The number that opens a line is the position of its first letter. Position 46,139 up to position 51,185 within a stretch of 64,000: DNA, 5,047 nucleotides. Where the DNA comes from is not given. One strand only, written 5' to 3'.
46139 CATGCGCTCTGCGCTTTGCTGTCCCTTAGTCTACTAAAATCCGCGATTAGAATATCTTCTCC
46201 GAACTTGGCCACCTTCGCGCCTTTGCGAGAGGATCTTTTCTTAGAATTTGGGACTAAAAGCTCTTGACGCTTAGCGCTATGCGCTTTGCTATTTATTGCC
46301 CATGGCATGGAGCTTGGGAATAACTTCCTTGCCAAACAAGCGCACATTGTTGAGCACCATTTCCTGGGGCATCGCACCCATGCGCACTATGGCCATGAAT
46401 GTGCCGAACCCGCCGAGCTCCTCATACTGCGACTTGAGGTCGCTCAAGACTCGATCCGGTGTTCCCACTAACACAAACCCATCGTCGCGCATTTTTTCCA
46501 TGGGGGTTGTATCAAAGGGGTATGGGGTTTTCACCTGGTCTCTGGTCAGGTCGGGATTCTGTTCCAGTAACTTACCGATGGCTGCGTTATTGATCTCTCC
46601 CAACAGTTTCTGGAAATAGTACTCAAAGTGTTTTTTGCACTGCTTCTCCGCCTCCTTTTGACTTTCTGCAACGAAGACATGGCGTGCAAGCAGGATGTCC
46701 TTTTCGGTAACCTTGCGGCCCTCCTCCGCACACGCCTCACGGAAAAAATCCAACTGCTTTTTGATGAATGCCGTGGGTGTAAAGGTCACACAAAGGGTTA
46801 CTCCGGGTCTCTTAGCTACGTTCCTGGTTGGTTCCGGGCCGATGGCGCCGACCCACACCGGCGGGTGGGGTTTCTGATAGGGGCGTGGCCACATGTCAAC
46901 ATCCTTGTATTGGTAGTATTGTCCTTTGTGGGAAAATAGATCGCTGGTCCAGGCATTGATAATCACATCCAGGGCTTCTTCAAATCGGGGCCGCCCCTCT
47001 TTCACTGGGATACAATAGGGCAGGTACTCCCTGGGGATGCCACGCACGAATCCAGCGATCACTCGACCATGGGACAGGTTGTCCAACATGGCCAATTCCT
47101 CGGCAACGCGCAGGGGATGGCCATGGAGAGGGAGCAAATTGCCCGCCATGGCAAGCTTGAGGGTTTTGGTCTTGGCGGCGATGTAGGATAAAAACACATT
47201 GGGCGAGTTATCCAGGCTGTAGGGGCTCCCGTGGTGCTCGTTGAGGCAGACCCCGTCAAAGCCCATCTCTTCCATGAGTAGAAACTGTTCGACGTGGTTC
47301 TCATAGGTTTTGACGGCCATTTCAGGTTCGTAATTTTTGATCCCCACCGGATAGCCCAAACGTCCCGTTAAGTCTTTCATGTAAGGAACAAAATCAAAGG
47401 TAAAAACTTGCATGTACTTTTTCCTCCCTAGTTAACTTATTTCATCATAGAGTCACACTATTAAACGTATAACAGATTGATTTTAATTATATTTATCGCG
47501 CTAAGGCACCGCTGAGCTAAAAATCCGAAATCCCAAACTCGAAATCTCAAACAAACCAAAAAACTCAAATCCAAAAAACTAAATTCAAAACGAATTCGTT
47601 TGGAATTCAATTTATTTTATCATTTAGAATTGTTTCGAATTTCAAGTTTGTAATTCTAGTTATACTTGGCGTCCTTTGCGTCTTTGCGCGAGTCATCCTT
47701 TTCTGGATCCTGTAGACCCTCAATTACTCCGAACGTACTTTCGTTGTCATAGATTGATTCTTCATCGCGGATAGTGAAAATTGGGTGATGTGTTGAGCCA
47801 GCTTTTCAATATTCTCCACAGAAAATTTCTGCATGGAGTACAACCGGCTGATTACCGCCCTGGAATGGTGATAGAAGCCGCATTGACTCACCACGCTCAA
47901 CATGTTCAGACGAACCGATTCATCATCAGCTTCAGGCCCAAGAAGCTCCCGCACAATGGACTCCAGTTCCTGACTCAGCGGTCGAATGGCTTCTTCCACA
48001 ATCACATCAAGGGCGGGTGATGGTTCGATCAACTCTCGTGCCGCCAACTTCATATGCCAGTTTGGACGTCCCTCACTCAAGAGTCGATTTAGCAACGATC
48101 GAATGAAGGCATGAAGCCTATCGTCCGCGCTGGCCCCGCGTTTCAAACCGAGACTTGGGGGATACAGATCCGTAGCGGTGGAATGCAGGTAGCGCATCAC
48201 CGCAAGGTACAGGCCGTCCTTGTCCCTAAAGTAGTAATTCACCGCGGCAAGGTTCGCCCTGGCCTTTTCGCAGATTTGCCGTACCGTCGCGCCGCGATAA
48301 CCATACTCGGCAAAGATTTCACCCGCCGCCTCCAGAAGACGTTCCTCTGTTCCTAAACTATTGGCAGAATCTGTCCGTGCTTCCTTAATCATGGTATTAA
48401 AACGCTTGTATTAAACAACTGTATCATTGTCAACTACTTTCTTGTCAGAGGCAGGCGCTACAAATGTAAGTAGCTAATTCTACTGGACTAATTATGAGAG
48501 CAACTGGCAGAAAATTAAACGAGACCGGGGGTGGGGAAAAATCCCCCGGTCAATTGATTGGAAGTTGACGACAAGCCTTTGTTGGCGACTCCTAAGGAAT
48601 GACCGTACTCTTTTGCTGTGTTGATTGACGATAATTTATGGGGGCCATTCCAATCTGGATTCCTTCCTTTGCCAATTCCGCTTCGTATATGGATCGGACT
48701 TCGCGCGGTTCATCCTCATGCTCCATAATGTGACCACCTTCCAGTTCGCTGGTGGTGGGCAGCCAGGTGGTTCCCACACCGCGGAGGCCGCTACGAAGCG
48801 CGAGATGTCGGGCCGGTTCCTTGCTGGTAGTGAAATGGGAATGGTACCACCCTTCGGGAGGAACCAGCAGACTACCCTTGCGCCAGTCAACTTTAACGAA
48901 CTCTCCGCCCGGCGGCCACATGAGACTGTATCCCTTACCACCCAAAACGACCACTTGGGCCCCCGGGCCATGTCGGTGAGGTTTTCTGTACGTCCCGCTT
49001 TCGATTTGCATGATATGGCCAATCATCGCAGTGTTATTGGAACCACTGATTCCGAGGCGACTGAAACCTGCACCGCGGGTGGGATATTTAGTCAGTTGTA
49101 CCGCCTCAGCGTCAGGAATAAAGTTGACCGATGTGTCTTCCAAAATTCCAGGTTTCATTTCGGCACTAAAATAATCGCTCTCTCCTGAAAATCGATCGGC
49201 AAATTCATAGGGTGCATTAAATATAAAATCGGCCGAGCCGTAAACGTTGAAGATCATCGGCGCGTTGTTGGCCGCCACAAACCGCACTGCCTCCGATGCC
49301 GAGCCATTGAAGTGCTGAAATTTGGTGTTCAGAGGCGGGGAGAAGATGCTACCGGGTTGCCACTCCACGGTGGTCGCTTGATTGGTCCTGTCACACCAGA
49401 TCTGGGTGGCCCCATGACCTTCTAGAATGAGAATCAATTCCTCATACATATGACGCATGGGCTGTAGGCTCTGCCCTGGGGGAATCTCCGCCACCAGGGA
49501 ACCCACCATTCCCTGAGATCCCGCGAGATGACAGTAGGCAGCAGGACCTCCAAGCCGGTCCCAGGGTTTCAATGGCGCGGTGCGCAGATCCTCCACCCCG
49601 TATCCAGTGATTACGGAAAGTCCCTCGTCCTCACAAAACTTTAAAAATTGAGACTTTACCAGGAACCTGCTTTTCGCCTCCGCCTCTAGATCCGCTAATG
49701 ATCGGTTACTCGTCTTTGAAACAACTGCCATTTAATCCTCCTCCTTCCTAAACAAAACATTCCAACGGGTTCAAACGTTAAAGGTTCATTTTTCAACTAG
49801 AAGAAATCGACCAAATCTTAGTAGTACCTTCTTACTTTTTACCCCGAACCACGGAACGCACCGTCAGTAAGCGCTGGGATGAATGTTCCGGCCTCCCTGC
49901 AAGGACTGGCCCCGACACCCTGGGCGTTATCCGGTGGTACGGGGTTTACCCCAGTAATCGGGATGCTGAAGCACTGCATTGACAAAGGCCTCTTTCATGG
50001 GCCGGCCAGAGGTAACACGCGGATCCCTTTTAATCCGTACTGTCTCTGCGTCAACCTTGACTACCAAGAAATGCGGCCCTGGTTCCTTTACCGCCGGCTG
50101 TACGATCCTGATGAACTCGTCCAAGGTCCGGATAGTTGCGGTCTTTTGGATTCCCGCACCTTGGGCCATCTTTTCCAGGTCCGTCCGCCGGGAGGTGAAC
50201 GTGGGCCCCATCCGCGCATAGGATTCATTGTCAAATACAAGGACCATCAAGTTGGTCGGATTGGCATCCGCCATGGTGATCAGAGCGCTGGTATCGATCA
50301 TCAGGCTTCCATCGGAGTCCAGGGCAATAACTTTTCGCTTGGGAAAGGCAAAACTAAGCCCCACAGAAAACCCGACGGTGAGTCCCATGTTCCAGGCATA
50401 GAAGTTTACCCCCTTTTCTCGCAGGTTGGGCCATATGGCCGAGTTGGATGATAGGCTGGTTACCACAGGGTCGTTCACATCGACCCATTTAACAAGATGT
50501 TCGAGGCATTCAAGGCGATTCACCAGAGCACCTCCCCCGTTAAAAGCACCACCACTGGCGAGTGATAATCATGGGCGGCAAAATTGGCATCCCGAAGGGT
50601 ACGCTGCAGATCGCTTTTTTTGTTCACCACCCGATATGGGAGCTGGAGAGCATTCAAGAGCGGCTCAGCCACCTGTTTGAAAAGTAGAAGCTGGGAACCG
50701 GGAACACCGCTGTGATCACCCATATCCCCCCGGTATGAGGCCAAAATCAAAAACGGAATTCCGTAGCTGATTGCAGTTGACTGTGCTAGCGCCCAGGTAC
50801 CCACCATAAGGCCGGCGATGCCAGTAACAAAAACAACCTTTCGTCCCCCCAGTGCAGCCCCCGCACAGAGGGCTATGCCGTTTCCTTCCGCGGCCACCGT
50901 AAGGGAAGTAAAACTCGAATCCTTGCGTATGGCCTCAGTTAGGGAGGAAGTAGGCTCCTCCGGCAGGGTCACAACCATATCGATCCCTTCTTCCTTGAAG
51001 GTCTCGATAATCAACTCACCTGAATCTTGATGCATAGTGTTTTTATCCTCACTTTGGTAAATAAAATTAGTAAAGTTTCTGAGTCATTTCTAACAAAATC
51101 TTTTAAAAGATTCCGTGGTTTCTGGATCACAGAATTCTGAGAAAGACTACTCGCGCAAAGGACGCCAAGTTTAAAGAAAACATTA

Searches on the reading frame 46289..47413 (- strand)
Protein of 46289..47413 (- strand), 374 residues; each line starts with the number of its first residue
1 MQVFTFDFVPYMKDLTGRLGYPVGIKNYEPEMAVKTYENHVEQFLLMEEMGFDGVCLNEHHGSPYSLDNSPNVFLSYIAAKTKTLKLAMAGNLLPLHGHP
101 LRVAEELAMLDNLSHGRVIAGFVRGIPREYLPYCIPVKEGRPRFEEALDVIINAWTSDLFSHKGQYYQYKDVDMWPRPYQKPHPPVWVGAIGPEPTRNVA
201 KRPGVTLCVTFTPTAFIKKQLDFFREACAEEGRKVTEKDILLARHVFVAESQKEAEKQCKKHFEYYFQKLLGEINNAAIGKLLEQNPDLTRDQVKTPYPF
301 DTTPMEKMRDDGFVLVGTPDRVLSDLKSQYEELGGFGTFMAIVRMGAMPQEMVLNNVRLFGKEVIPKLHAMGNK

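Call 21: search_protein_families(library=pfam, proteins=[window:46289-47413:-], max_evalue=0.00001)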
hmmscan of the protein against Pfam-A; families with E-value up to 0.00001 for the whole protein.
window:46289-47413:- (374 aa): 1 family
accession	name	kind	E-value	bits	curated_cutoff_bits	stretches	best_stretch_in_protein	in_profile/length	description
PF00296.26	Bac_luciferase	-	1.9e-53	182.3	27.9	1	35-334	20-311/314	Luciferase-like monooxygenase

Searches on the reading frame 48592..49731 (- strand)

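Call 21: search_protein_families(library=pfam, proteins=[window:48592-49731:-], max_evalue=0.00001)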
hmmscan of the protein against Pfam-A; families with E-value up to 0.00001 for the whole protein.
window:48592-49731:- (379 aa): 3 families
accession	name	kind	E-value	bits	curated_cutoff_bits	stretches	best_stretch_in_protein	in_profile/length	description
PF07883.17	Cupin_2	-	1.3e-08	34.8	27.2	0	80-150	2-65/70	Cupin domain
PF00190.28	Cupin_1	-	1.8e-07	31.3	22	0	235-308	32-108/151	Cupin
PF12973.13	Cupin_7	-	5.4e-06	26.6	27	0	218-299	18-87/105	ChrR Cupin-like domain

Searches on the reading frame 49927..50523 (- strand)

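Call 22: search_protein_families(library=pfam, proteins=[window:49927-50523:-], max_evalue=0.00001)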
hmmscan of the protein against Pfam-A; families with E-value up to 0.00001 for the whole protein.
window:49927-50523:- (198 aa): 1 family
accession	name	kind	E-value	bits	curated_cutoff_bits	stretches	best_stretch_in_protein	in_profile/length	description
PF02775.26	TPP_enzyme_C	-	3.7e-14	53.2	21.9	1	45-155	29-151/151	Thiamine pyrophosphate enzyme, C-terminal TPP binding domain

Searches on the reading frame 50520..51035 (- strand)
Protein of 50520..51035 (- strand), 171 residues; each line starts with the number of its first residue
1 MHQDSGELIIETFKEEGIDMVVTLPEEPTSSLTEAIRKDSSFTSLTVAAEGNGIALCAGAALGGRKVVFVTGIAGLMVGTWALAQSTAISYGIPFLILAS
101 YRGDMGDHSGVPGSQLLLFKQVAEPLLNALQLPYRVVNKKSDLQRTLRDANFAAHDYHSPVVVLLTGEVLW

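Call 22: search_protein_families(library=pfam, proteins=[window:50520-51035:-], max_evalue=0.00001)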
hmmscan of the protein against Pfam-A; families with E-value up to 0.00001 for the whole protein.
window:50520-51035:- (171 aa): 1 family
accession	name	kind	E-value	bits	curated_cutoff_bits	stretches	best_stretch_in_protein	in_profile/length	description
PF02776.23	TPP_enzyme_N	-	2.7e-07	30.8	26.8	1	6-100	4-98/119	Thiamine pyrophosphate enzyme, N-terminal TPP binding domain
